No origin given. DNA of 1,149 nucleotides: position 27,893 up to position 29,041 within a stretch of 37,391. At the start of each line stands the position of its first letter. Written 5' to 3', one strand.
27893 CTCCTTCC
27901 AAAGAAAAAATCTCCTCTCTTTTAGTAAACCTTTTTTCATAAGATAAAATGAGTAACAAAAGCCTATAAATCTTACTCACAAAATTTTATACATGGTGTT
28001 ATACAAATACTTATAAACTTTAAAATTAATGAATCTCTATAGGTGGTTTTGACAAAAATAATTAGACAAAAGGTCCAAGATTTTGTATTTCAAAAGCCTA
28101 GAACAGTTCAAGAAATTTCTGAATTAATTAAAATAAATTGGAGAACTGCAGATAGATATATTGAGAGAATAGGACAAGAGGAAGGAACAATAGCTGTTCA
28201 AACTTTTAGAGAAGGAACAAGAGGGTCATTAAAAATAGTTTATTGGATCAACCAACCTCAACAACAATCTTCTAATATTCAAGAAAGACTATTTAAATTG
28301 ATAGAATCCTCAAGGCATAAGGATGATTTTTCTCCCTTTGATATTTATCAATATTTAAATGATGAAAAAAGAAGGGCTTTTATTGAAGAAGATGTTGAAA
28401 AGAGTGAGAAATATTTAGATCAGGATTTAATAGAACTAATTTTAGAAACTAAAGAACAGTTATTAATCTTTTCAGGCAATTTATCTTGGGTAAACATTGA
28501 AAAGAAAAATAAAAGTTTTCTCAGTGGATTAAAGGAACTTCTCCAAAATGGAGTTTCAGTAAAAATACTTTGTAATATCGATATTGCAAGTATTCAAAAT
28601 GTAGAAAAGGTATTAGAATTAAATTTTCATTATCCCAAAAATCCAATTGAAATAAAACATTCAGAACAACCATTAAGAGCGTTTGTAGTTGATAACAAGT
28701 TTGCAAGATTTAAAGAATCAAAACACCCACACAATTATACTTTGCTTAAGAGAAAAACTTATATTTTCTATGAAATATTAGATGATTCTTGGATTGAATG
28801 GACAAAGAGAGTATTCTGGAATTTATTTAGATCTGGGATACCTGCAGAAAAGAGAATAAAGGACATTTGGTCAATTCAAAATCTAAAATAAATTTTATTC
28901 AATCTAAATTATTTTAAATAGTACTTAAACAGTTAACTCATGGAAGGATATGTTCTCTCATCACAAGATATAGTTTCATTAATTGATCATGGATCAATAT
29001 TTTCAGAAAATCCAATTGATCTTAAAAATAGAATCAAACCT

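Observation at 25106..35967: Contiguous dNTP-supply supercluster: two dNK genes, a TK1-like gene, a wHTH/PLD-like regulator, a two-domain Dcd, NrdR, intein-laden NrdJ and thioredoxin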

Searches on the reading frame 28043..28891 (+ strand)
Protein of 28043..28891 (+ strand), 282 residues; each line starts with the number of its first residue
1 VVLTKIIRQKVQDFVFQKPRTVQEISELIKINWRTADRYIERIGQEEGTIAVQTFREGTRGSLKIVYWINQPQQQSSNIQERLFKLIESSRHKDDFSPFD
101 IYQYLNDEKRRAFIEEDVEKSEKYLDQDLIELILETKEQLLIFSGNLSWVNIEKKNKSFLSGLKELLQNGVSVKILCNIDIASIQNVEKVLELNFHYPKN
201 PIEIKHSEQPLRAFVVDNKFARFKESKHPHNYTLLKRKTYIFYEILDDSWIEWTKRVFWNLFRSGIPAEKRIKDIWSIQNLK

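Call 4: search_protein_families(library=pfam, proteins=[window:28043-28891:+], max_evalue=0.01)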
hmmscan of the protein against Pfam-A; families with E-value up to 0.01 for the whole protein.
window:28043-28891:+ (282 aa): 0 families

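Call 10: search_protein_families(library=ncbifam, proteins=[window:28043-28891:+], max_evalue=0.01)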
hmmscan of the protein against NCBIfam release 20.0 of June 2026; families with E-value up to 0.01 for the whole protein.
window:28043-28891:+ (282 aa): 0 families

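Call 11: search_protein_families(library=padloc, proteins=[window:28043-28891:+], max_evalue=0.01)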
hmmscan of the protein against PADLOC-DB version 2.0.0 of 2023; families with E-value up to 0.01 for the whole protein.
window:28043-28891:+ (282 aa): 2 families
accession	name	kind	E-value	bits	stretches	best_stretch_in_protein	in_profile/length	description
PDLC02614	DrmC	-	0.00018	19.3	0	128-199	25-90/153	DrmC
PDLC03922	MkoB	-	0.0078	13.5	0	125-181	312-364/610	-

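Call 14: find_homologous_proteins(query=window:28043-28891:+, max_evalue=0.001)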
Query window:28043-28891:+ (282 aa): 481 proteins with E <= 0.001 among 1317 candidates; the best 120 are listed.
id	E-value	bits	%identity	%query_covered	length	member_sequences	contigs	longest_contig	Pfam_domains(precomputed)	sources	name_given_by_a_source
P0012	5.8e-178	608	98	100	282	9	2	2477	-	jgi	-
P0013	3.8e-91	323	54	100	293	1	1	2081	-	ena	-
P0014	4.7e-91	323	55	100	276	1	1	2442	-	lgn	-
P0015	2.1e-90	321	51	100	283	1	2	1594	-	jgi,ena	-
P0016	3.8e-90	320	53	100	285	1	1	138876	-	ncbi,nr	ncbi:hypothetical protein KY332_04865 [Candidatus Woesearchaeota archaeon]|nr:hypothetical protein [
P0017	5.9e-90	319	52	99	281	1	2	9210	-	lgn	-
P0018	6.4e-90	319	54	99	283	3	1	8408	-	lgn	-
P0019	2.8e-89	317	52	100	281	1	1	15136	-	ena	-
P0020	2.9e-89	317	52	100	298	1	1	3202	-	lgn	-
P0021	3.1e-89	317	54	100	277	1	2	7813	-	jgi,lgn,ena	-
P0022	3.4e-89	317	54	100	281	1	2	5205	-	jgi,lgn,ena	-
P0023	4.3e-89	317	53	100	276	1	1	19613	-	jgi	jgi:hypothetical protein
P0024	6.0e-89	316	54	100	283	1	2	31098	-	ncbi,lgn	ncbi:MAG: hypothetical protein QXK76_03235 [Candidatus Woesearchaeota archaeon]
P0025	6.2e-89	316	54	100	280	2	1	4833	-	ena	-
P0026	7.7e-89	316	52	99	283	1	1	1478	-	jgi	jgi:hypothetical protein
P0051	1.8e-86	308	51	100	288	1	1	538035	-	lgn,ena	-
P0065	1.0e-85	305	51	97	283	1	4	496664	-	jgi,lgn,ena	jgi:hypothetical protein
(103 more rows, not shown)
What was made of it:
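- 28043..28891 (+): wHTH + PLD-fold protein (TrmBL2-like), a conserved Woesearchaeota DNA-binding protein. 481 homologues at roughly 50% identity (call 14).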

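Call 15: find_encoding_contigs(protein=P0016, flank=8000, max_places=2)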
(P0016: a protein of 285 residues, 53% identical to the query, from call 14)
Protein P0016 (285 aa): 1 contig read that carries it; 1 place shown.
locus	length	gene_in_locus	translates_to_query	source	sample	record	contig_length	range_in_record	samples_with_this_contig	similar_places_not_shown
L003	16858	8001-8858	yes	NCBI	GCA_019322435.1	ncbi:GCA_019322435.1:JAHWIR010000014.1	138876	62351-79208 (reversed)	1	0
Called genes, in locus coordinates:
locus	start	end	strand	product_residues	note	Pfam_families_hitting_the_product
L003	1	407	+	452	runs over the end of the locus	PF07690:MFS_1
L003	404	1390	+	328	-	PF02547:Queuosine_synth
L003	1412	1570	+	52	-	-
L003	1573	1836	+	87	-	-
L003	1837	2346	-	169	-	PF02677:QueH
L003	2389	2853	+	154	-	PF03073:TspO_MBR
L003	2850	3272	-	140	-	PF03013:Pyr_excise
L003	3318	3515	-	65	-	PF04070:DUF378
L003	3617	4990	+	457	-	PF00753:Lactamase_B, PF23023:Anti-Pycsar_Apyc1 (weak), PF12706:Lactamase_B_2 (weak), PF16661:Lactamase_B_6, PF10996:Beta-Casp, PF07521:RMMBL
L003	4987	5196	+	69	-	-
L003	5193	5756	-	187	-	-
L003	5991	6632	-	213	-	-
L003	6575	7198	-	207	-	PF04677:CwfJ_C_1 (faint), PF01230:HIT (weak)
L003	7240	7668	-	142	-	-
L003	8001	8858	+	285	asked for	-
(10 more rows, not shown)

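Call 16: find_encoding_contigs(protein=P0051, flank=8000, max_places=2)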
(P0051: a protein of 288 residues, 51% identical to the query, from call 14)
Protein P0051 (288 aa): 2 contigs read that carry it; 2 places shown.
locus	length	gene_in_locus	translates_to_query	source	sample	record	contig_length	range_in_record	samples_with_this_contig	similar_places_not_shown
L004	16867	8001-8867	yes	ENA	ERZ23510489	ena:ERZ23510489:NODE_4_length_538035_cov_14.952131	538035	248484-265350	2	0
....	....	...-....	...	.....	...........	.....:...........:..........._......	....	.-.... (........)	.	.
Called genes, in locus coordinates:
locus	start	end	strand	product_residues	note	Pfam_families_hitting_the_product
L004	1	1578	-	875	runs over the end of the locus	PF01326:PPDK_N, PF00391:PEP-utilizers, PF02896:PEP-utilizers_C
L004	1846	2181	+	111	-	PF00085:Thioredoxin, PF13098:Thioredoxin_2, PF13905:Thioredoxin_8 (faint)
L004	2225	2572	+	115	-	PF21984:DnaD_N, PF12802:MarR_2 (weak)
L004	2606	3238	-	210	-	-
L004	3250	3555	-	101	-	PF01741:MscL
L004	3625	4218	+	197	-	PF03167:UDG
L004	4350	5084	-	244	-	-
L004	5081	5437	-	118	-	PF28533:DUF8429 (weak)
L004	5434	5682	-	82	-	-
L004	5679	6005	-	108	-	-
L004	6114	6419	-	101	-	PF10007:DUF2250 (weak), PF25212:HVO_A0114 (faint), PF13463:HTH_27 (weak)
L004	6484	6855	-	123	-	PF01475:FUR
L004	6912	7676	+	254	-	PF02535:Zip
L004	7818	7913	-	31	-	-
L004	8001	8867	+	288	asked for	-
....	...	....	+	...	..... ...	-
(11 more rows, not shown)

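Call 17: find_encoding_contigs(protein=P0065, flank=8000, max_places=2)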
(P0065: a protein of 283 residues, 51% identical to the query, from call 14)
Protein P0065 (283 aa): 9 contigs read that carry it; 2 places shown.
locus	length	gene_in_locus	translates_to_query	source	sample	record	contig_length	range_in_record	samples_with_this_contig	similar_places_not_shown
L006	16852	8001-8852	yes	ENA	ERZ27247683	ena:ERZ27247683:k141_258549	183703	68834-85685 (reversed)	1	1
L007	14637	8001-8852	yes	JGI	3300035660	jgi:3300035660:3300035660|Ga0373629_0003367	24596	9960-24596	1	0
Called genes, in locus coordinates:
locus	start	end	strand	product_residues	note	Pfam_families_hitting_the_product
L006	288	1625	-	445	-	PF04104:DNA_primase_lrg (weak)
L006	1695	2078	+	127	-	PF01751:Toprim (faint)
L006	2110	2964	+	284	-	PF01435:Peptidase_M48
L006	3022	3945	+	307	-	PF02525:Flavodoxin_2 (weak), PF03358:FMN_red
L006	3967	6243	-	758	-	PF00270:DEAD, PF04851:ResIII, PF21210:RNA_helicase_helical, PF00271:Helicase_C, PF00633:HHH (faint), PF02732:ERCC4, PF12826:HHH_2, PF14520:HHH_5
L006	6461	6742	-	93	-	-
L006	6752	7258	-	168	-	-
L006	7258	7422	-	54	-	-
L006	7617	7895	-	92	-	-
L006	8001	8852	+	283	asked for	-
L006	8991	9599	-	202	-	PF23023:Anti-Pycsar_Apyc1 (faint), PF00753:Lactamase_B, PF19583:ODP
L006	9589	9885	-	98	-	-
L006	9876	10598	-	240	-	-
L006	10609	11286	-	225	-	PF01963:TraB_PrgY_gumN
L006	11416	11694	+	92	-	-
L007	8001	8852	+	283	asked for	-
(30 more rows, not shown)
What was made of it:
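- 28043..28891 (+): Its neighbours are unrelated to nucleotide metabolism in three other genomes (calls 15-17).
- Tried and rejected: Rejected: its homologues in three other Woesearchaeota genomes have unrelated neighbours (calls 15-17).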

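Call 20: search_protein_families(library=phrogs, proteins=[window:28043-28891:+], max_evalue=0.01)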
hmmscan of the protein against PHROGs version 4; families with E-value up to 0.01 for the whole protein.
window:28043-28891:+ (282 aa): 0 families

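Call 38: predict_structure(alignment_id=A1)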
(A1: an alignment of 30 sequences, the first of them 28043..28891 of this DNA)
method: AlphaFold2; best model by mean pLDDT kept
length: 282 residues; sequences in the alignment: 30
mean_pLDDT: 88.6   pTM: 0.70
mean pLDDT of the five models: 88.6, 88.0, 87.3, 87.1, 85.8
residues with pLDDT >= 90: 192; 70-90: 66; 50-70: 18; < 50: 6
segments of 3 or more residues with pLDDT < 50: 72-75
pLDDT, mean of each block of 10 residues (from residue 1): 90 95 96 94 87 75 85 63 94 94 94 78 62 90 92 83 92 96 94 87 96 95 91 85 95 96 96 91 64
secondary structure, 60 per line:
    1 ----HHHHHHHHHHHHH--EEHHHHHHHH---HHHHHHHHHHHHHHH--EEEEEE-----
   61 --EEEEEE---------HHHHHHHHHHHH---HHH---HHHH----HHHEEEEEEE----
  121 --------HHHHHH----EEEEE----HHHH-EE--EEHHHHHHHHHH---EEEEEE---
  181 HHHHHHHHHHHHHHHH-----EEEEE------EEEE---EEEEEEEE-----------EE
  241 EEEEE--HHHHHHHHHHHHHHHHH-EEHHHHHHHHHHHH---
elements in order: H5-17 H22-29 H33-47 E50-55 E63-68 H78-89 H99-102 E110-116 H129-134 E139-143 H148-151 H159-168 E172-177 H181-196 E202-206 E213-216 E220-227 E239-245 H248-264 H268-279

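Call 42: fold_search(model_id=the predicted structure, library=pdb)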
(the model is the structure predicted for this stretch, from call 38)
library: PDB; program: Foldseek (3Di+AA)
matches with E <= 10: 1289; with E <= 0.001: 101
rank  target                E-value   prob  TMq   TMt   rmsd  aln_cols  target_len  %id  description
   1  5bpd_C                7.7e-10  1.00  0.41  0.44  19.6       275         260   12  Structure of TrmBL2, an archaeal chromatin protein, shows a novel mode of DNA binding. (released 2015-09-02)
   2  5bqt_A                2.9e-09  1.00  0.41  0.44  24.6       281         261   12  Structure of TrmBL2, an archaeal chromatin protein, shows a novel mode of DNA binding. (released 2015-09-02)
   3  5bpd_B                3.2e-09  1.00  0.39  0.42  23.2       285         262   12  Structure of TrmBL2, an archaeal chromatin protein, shows a novel mode of DNA binding. (released 2015-09-02)
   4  5bpd_D                7.9e-09  1.00  0.40  0.43  19.6       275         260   13  Structure of TrmBL2, an archaeal chromatin protein, shows a novel mode of DNA binding. (released 2015-09-02)
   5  5bqt_B                5.0e-07  1.00  0.34  0.38  24.4       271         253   12  Structure of TrmBL2, an archaeal chromatin protein, shows a novel mode of DNA binding. (released 2015-09-02)
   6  4urj_C                8.1e-07  1.00  0.37  0.58   6.8       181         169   14  Crystal structure of human BJ-TSA-9 (released 2014-10-01)
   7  9fhk_B                8.1e-07  1.00  0.36  0.30  13.0       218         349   14  Structure of the F13 protein of Vaccinia virus (P21 crystal form) (released 2025-03-12)
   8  9fhk_A                8.5e-07  1.00  0.35  0.30  11.8       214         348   14  Structure of the F13 protein of Vaccinia virus (P21 crystal form) (released 2025-03-12)
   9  6ehi_A                9.1e-07  1.00  0.37  0.62   5.9       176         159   14  NucT from Helicobacter pylori (released 2018-01-17)
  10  1byr                  1.2e-06  1.00  0.40  0.70   5.3       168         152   14  CRYSTAL STRUCTURE OF A PHOSPHOLIPASE D FAMILY MEMBER, NUC FROM SALMONELLA TYPHIMURIUM (released 1999-10-19)
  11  9fj0                  1.3e-06  1.00  0.36  0.29  12.7       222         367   13  Structure of the F13 protein (mutant G277C) of Vaccinia virus (released 2025-03-12)
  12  4urj_A                1.9e-06  1.00  0.36  0.57   7.0       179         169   13  Crystal structure of human BJ-TSA-9 (released 2014-10-01)
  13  4urj_B                1.9e-06  1.00  0.36  0.55   7.1       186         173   14  Crystal structure of human BJ-TSA-9 (released 2014-10-01)
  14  9fhs                  2.2e-06  1.00  0.37  0.29  12.6       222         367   13  Structure of the F13 protein of Vaccinia virus (F432 crystal form) (released 2025-03-12)
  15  9qqv                  2.2e-06  1.00  0.36  0.29  12.9       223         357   14  Structure of the F13 protein of Vaccinia virus in complex with G243-1720 (released 2025-12-24)
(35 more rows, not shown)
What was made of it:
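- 28043..28891 (+): Model and fold search in calls 38 and 42.
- Closest known: TrmBL2 of Thermococcales. Same: TrmBL2 is the best Foldseek hit (E 8e-10, call 42).
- Checked: Its AlphaFold model (pLDDT 88.6) matches TrmBL2 and PLD-fold nucleases (calls 38, 42), so 'wHTH/PLD-like' is right.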
